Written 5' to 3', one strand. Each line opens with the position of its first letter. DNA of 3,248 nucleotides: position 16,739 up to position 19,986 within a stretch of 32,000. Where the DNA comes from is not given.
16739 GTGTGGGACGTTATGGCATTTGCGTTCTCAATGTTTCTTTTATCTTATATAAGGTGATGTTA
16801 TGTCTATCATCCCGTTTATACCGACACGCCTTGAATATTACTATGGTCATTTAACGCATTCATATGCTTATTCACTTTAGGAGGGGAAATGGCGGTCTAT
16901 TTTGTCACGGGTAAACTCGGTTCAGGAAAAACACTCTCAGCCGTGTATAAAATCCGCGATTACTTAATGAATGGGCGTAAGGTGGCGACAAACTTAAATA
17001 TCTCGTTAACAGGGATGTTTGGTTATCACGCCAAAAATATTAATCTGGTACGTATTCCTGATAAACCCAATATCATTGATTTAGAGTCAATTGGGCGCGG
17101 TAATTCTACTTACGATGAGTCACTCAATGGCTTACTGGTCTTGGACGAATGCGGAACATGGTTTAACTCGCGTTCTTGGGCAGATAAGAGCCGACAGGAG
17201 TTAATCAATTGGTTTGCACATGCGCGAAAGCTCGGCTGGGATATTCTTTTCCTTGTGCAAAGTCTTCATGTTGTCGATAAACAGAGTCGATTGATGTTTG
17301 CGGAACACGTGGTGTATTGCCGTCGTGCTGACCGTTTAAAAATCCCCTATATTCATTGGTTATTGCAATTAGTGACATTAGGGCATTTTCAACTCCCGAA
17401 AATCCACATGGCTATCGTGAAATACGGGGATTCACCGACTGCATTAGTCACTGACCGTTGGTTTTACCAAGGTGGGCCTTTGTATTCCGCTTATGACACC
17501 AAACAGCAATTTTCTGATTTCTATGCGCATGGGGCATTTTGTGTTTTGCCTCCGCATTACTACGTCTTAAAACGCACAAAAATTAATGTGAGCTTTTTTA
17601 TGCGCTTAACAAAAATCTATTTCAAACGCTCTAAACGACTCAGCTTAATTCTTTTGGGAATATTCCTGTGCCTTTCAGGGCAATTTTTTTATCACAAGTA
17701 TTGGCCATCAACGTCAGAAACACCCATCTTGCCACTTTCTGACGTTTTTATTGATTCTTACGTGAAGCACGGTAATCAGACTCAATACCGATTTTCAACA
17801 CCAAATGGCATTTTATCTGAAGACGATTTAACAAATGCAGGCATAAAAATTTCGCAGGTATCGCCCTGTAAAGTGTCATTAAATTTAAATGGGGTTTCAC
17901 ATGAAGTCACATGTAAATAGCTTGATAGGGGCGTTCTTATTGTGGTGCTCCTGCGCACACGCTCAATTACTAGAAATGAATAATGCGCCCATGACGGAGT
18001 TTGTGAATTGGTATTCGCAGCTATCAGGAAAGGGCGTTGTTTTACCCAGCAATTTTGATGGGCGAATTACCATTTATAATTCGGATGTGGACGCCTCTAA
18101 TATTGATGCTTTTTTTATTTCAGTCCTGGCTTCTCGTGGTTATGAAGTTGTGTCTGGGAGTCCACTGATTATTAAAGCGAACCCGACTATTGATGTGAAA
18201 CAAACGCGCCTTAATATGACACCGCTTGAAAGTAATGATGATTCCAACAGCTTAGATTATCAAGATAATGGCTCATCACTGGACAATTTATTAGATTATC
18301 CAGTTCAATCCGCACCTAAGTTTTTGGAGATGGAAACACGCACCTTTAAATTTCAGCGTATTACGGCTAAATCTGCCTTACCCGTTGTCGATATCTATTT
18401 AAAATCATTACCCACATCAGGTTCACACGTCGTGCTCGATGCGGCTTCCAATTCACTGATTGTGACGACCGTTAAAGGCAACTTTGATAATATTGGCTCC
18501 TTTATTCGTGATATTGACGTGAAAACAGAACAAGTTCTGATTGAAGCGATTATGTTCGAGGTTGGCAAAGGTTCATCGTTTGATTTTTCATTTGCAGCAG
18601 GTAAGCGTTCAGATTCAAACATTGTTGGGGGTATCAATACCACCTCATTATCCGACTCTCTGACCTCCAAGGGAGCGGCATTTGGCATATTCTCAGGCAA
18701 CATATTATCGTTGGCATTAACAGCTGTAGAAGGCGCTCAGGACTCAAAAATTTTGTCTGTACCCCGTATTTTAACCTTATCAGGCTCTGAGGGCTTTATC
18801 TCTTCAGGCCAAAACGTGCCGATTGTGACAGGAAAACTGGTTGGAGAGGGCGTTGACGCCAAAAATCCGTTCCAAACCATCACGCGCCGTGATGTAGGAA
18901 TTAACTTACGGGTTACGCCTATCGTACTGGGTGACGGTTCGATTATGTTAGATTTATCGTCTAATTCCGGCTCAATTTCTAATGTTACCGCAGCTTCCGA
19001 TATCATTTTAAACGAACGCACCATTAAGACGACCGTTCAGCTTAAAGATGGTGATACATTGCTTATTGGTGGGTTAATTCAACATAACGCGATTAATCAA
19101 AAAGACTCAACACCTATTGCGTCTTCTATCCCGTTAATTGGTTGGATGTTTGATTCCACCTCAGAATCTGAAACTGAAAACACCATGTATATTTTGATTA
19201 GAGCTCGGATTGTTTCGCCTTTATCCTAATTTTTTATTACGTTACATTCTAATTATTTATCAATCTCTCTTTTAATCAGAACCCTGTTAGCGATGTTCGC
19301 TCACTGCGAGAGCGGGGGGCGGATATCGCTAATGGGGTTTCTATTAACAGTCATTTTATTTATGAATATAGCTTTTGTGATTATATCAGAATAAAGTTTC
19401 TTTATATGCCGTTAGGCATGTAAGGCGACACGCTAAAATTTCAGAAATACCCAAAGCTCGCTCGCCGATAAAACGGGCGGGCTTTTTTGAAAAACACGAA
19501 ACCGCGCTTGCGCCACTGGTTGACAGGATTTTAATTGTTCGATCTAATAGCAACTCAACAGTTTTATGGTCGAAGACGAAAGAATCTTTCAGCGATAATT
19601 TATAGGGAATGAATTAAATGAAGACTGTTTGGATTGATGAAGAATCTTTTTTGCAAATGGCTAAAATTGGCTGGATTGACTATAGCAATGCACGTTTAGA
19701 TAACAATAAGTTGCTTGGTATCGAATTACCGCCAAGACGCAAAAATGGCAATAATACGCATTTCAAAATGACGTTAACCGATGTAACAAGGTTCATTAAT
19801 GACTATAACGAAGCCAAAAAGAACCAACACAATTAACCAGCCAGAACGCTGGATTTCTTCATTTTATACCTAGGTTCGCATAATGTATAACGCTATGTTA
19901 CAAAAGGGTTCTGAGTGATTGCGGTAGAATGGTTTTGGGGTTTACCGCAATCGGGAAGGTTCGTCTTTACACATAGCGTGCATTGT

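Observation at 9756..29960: Two identical 10,060-bp filamentous prophage copies in head-to-tail tandem at the chromosomal dif site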

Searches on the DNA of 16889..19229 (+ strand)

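Call 51: search_dna_similar(query=window:16889-19229:+, collection=ecoli_genomes, mode=distant, max_rows=10)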
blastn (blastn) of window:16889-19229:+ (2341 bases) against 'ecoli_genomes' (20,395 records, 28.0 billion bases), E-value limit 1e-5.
Records with a match: 51; places in all: 110; records where one place covers at least 80% of the query: 0.
Genomes with a match: 51 of 5426; with a place that covers at least 80% of the query: 0. Places per genome that has any: lowest 1, median 2, highest 14. On chromosomes: 108 places; on plasmids: 2.
Best place of each record, by identity: 60-80% 51.
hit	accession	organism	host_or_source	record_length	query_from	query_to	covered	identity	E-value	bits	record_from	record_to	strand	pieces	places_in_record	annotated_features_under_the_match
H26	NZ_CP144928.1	Escherichia coli strain SCPM-O-B-12142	missing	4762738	211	479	11%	68.5%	4e-16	97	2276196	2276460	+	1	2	zonular occludens toxin domain-containing protein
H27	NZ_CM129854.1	Escherichia coli strain SW071618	wastewater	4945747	142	365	10%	72.1%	2e-19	107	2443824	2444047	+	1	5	zonular occludens toxin domain-containing protein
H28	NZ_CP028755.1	Escherichia coli strain A20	Mexican long-nosed bat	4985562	167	357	8%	71.0%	2e-14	92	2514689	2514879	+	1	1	zonular occludens toxin domain-containing protein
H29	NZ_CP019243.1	Escherichia coli strain Combat2C1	Homo sapiens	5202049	163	357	8%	68.5%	2e-8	72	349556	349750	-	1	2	zonular occludens toxin domain-containing protein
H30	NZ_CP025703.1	Escherichia coli strain BH100N substr. MG2017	Homo sapiens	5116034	163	357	8%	68.5%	2e-8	72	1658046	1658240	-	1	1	zonular occludens toxin domain-containing protein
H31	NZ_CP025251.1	Escherichia coli strain BH100 substr. MG2017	Homo sapiens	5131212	163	357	8%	68.5%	2e-8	72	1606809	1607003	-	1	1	zonular occludens toxin domain-containing protein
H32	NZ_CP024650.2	Escherichia coli strain BH100 substr. MG2014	Homo sapiens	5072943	163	357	8%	68.5%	2e-8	72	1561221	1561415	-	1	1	zonular occludens toxin domain-containing protein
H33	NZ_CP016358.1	Escherichia coli strain K-15KW01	Homo sapiens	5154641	163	357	8%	68.5%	2e-8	72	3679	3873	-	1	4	zonular occludens toxin domain-containing protein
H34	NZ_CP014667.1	Escherichia coli strain ECONIH2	-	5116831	163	357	8%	68.5%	2e-8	72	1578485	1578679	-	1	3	zonular occludens toxin domain-containing protein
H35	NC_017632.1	Escherichia coli UM146 strain UM146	-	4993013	163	357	8%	68.5%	2e-8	72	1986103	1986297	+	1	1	zonular occludens toxin domain-containing protein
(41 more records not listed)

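Call 52: get_annotated_region(hit=H35, flank=9000)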
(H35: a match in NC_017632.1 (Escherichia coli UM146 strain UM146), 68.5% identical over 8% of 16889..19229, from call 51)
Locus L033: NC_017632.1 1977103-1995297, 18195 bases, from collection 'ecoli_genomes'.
description: Escherichia coli UM146, complete sequence
organism: Escherichia coli UM146 strain UM146 (NCBI taxid 869729)
replicon: chromosome; assembly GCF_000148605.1
host: -; source: -; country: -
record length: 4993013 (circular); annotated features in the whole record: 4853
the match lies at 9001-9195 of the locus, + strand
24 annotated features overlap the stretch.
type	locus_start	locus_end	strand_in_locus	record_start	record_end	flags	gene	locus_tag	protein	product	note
CDS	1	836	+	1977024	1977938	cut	yneE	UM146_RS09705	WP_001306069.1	bestrophin family protein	-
CDS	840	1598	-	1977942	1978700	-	tam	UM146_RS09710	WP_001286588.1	trans-aconitate 2-methyltransferase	-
CDS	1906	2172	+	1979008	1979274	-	hipB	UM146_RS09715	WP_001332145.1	type II toxin-antitoxin system antitoxin HipB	-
CDS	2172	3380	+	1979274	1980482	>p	-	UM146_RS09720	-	type II toxin-antitoxin system HipA family toxin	too many ambiguous residues; incomplete; partial in the middle of a contig; missing C-terminus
CDS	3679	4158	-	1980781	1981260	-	-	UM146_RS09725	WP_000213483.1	hypothetical protein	-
CDS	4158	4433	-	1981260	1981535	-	-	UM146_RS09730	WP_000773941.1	ECs_2282 family putative zinc-binding protein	-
CDS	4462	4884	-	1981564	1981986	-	-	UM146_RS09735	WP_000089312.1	hypothetical protein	-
CDS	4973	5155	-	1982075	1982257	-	-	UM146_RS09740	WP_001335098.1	hypothetical protein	-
CDS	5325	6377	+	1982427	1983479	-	-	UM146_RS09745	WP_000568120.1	phage/plasmid replication protein, II/X family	-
CDS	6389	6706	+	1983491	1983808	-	-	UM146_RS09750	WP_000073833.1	DNA-binding protein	-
CDS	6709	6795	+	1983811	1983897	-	-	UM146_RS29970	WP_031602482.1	tail virion protein G7P-2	-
CDS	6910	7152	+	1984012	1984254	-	-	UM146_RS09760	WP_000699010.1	major coat protein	-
CDS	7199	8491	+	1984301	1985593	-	-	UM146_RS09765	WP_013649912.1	attachment protein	-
CDS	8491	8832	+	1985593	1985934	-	-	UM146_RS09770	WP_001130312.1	DUF5455 family protein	-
CDS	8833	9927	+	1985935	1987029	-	-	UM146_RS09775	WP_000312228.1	zonular occludens toxin domain-containing protein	-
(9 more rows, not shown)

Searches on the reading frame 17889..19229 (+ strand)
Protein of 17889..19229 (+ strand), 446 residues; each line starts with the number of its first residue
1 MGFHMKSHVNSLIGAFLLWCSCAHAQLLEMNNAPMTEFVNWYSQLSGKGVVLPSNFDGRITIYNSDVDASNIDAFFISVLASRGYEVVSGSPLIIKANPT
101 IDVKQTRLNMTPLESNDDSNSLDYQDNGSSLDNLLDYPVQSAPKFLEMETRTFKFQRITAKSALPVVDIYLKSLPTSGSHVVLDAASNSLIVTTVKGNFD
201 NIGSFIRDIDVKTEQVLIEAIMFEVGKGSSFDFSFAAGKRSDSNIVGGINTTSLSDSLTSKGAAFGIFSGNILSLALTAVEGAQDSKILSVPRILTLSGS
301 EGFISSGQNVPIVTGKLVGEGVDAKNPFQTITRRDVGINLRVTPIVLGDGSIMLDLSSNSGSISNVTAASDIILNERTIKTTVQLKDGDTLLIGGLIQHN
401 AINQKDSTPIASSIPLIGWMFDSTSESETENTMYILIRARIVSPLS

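Call 8: search_protein_families(library=pfam, max_evalue=0.01, proteins=[window:17889-19229:+])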
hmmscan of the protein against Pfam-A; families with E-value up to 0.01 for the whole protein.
window:17889-19229:+ (446 aa): 3 families
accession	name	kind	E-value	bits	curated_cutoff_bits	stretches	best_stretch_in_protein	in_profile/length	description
PF00263.26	Secretin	-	1.8e-38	132.2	27.5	1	280-442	2-168/169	Bacterial type II and III secretion system protein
PF21305.2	type_II_gspD_N0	-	3.3e-06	27.3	27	1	29-92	2-66/71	GspD-like, N0 domain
PF03958.22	Secretin_N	-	4.4e-06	27.2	28.2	1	150-215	1-69/69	Bacterial type II/III secretion system short domain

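Call 9: search_protein_families(library=phrogs, max_evalue=0.01, proteins=[window:17889-19229:+])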
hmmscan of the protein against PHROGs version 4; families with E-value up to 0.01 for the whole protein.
window:17889-19229:+ (446 aa): 1 family
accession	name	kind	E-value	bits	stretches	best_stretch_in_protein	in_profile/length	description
phrog_1012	-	head and packaging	2.7e-110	369.9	1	10-443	6-401/403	assembly (protein IV of M13)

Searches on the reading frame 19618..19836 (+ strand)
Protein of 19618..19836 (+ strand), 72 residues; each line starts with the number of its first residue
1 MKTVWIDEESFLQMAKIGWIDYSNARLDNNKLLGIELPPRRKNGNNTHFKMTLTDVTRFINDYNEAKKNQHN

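Call 8: search_protein_families(library=pfam, max_evalue=0.01, proteins=[window:19618-19836:+])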
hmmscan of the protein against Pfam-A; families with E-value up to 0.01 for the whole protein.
window:19618-19836:+ (72 aa): 0 families

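Call 9: search_protein_families(library=phrogs, max_evalue=0.01, proteins=[window:19618-19836:+])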
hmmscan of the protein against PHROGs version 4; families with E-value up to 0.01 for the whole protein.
window:19618-19836:+ (72 aa): 0 families

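Call 11: search_protein_families(library=padloc, max_evalue=0.1, proteins=[window:19618-19836:+])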
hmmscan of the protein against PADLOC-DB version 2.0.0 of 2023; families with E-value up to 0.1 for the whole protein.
window:19618-19836:+ (72 aa): 0 families

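Call 37: find_homologous_proteins(query=window:19618-19836:+, max_evalue=0.001)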
Query window:19618-19836:+ (72 aa): 11 proteins with E <= 0.001 among 12 candidates.
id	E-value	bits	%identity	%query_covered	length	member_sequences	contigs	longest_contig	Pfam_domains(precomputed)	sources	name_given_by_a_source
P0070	2.1e-42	160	100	100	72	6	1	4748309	-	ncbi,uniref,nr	ncbi:hypothetical protein J6836_06745 [Providencia sp. R33]|uniref:hypothetical protein n=1 Tax=Prov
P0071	2.1e-36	141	88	100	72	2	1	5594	-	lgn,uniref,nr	uniref:hypothetical protein n=1 Tax=Providencia alcalifaciens TaxID=126385 RepID=UPI00208DAEA1|nr:hy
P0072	2.0e-34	135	85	100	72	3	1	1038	-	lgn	-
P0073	2.9e-33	131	79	100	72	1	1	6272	-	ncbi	ncbi:TPA: hypothetical protein ACS70H_003600 [Providencia alcalifaciens]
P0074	6.3e-27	111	69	99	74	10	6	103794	-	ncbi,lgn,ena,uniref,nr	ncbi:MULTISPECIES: hypothetical protein [unclassified Providencia]|uniref:hypothetical protein n=1 T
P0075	1.5e-25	106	81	82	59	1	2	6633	-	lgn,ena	-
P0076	2.4e-25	106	72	99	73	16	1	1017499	-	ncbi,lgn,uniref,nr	ncbi:hypothetical protein OKT22_01410 [Providencia rettgeri]|uniref:hypothetical protein n=1 Tax=Pro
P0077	6.7e-24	101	72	96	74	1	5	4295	-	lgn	-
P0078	2.6e-23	99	67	100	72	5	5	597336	-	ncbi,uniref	ncbi:hypothetical protein AB7W30_22775 [Providencia manganoxydans]|uniref:hypothetical protein n=1 T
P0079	2.1e-21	93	66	97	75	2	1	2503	-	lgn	-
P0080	9.0e-16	76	67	82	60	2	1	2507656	-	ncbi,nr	ncbi:hypothetical protein [Providencia burhodogranariea]|nr:hypothetical protein [Providencia burhod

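Call 44: predict_structure(alignment_id=A2)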
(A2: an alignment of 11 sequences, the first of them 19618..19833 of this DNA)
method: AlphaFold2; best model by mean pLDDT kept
length: 72 residues; sequences in the alignment: 11
mean_pLDDT: 83.2   pTM: 0.73
mean pLDDT of the five models: 83.2, 81.2, 81.0, 78.6, 65.9
residues with pLDDT >= 90: 16; 70-90: 48; 50-70: 8; < 50: 0
segments of 3 or more residues with pLDDT < 50: none
pLDDT, mean of each block of 10 residues (from residue 1): 84 83 77 90 75 92 87 61
secondary structure, 60 per line:
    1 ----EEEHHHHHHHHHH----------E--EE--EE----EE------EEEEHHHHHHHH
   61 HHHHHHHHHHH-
elements in order: E5-7 H8-17 E49-52 H53-71

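Call 49: fold_search(model_id=the predicted structure, library=pdb)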
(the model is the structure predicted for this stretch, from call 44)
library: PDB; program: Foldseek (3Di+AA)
matches with E <= 10: 123; with E <= 0.001: 0
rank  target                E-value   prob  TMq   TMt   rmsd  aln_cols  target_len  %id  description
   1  3ucs_B                1.6e+00  0.28  0.48  0.37   5.2        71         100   10  Crystal structure of the complex between CBPA J-domain and CBPM (released 2013-07-03)
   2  3jct_n                1.8e+00  0.28  0.51  0.13   4.5        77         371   12  Cryo-em structure of eukaryotic pre-60S ribosomal subunits (released 2016-06-01)
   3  5w3y_B                2.0e+00  0.06  0.26  0.09   8.8        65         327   15  Crystal structure of PopP2 C321A in complex with IP6 and AcCoA (released 2017-08-09)
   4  7ah9_5N               2.1e+00  0.06  0.24  0.06  10.6        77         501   13  Substrate-engaged type 3 secretion system needle complex from Salmonella enterica typhimurium - SpaR state 1 (released 2021-03-17)
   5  8auv_E                2.1e+00  0.04  0.22  0.15  10.9        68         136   18  Cryo-EM structure of the plant 40S subunit (released 2023-06-07)
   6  2jml_MODEL_1_A        2.4e+00  0.16  0.46  0.43   4.9        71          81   10  Solution structure of the N-terminal domain of CarA repressor (released 2007-02-13)
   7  8fky_SM               2.6e+00  0.14  0.43  0.09   5.3        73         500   14  Human nucleolar pre-60S ribosomal subunit (State F) (released 2023-07-12)
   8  5w3t_D                2.6e+00  0.04  0.25  0.09   9.1        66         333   15  Crystal structure of PopP2 in complex with IP6 (released 2017-08-09)
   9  3ucs_A                2.7e+00  0.16  0.48  0.37   5.5        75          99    9  Crystal structure of the complex between CBPA J-domain and CBPM (released 2013-07-03)
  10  3lw9_B                2.7e+00  0.02  0.22  0.10  13.7       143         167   12  Structure of a Cytoplasmic Domain of Salmonella InvA (released 2010-05-26)
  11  4r4e_A                3.4e+00  0.12  0.42  0.37   5.4        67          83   12  Structure of GlnR-DNA complex (released 2015-03-04)
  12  9a1v_D                3.4e+00  0.11  0.43  0.17   6.5        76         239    6  Integrative model of Nucleotide excision repair complex of XPA and RPA on 5' junction substrate (released 2022-08-30)
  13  8eti_n                3.4e+00  0.09  0.39  0.10   6.9        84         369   11  Fkbp39 associated 60S nascent ribosome State 1 (released 2022-11-30)
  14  8tch_A                3.4e+00  0.04  0.28  0.07   7.3        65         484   12  Initiation of replication protein with helicase activity encoded by Pathogenicity Island SaPIBov1 (released 2024-07-03)
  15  9a04_B                3.6e+00  0.10  0.43  0.25   6.5        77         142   13  Integrative model of 5' Nucleotide excision repair complex of XPA-DBD and RPA70AB (released 2020-02-07)
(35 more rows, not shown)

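Call 58: search_protein_families(library=pfam, alignment_id=A2, max_evalue=5)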
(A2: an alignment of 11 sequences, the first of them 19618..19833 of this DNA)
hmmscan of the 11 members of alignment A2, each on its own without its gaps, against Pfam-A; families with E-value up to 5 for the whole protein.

A. member 1, window:19618-19833:+ (72 aa): 1 family
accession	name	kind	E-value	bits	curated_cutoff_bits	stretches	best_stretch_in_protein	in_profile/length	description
PF22271.1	DUF6955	-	0.12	13.1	27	1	4-66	5-67/91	Family of unknown function (DUF6955)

B. families by the number of members that match (of 11 scanned): 2 families
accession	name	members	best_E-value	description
PF22271.1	DUF6955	2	0.023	Family of unknown function (DUF6955)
PF00719.24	Pyrophosphatase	1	0.04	Inorganic pyrophosphatase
